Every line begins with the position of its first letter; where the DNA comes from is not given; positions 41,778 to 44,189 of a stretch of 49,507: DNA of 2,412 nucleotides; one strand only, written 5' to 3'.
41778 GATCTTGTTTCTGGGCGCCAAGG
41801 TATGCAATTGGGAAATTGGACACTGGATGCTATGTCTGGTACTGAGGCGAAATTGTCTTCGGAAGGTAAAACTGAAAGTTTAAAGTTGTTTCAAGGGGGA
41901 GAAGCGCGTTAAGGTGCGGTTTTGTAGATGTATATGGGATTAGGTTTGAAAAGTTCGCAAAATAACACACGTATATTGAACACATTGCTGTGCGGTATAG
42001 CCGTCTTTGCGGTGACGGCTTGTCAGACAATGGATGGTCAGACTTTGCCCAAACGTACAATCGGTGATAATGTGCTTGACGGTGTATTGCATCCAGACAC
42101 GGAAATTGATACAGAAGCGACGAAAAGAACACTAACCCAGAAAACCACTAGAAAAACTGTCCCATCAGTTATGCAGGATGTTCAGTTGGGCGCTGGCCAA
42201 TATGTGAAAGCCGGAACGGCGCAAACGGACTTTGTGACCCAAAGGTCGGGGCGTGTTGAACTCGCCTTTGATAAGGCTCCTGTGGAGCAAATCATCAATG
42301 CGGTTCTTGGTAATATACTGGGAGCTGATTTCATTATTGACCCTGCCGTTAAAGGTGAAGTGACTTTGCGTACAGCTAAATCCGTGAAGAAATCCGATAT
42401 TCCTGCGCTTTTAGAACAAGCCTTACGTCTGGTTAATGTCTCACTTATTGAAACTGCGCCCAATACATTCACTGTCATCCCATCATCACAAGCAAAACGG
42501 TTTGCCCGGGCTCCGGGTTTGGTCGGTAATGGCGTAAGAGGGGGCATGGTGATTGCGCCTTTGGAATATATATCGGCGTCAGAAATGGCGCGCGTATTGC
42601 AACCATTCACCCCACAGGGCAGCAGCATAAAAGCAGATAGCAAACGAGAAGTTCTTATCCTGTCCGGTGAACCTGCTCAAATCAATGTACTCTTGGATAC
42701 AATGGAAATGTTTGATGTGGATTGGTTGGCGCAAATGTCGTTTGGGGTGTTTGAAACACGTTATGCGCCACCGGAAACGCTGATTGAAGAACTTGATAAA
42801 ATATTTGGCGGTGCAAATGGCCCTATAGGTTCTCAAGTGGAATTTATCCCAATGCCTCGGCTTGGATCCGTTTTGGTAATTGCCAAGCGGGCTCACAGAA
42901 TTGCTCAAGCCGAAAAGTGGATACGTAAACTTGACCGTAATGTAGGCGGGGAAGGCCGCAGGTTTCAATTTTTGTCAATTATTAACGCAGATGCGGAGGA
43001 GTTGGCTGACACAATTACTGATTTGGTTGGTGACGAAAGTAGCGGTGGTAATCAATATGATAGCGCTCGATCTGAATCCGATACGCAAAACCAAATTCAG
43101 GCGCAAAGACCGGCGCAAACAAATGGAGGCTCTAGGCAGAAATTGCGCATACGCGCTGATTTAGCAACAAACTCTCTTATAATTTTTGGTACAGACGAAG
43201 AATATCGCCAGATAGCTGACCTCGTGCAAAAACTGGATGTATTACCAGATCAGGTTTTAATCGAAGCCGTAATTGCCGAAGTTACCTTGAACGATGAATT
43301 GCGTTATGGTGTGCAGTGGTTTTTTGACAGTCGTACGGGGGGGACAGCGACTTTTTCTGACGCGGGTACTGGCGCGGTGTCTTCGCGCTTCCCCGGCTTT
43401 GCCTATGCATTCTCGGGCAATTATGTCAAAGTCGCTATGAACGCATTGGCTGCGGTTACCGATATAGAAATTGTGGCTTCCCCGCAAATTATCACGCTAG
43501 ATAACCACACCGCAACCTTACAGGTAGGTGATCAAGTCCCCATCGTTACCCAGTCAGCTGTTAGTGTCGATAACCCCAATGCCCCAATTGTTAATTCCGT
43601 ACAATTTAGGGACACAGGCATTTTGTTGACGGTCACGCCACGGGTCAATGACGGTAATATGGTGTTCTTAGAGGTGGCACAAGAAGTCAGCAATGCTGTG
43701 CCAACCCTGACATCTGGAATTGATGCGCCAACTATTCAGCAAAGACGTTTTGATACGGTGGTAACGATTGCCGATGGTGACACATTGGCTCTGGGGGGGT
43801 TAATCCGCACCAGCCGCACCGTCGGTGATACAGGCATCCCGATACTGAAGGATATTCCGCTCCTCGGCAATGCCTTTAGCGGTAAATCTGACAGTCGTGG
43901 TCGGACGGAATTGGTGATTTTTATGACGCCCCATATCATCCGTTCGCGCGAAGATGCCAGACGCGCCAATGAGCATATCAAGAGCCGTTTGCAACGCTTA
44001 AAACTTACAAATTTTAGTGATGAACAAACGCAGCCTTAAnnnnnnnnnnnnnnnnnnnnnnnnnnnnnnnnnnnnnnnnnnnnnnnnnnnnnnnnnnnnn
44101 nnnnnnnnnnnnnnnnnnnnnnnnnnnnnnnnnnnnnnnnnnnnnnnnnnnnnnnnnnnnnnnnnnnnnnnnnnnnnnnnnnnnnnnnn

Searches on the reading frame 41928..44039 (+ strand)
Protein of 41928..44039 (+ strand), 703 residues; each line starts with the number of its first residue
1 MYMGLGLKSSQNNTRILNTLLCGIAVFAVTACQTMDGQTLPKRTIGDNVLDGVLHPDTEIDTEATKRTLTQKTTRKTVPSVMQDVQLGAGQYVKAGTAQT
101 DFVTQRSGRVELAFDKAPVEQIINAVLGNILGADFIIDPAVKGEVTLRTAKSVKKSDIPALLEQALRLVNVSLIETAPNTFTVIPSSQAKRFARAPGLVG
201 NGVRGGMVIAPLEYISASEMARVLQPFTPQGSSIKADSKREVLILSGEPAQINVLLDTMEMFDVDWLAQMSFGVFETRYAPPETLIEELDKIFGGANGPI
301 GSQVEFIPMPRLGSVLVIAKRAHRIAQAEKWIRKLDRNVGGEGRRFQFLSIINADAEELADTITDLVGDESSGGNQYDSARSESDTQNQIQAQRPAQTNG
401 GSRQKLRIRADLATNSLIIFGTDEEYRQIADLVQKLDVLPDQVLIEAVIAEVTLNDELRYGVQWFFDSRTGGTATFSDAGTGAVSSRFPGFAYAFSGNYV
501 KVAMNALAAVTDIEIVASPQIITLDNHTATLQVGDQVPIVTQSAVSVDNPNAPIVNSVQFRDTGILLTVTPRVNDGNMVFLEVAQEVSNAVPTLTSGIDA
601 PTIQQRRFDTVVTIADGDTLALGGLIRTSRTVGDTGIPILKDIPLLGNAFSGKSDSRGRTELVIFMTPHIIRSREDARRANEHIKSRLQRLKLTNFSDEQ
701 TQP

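Call 9: search_protein_families(library=pfam, proteins=[window:41928-44039:+])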
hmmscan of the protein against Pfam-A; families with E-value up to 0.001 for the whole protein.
window:41928-44039:+ (703 aa): 3 families
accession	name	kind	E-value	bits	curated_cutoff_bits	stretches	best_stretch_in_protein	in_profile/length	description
PF00263.26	Secretin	-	3.2e-46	157.5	27.5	1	506-672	1-169/169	Bacterial type II and III secretion system protein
PF03958.22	Secretin_N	-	3e-32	111.1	28.2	3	352-442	7-69/69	Bacterial type II/III secretion system short domain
PF21305.2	type_II_gspD_N0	-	6.3e-11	42.4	27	1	113-179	2-67/71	GspD-like, N0 domain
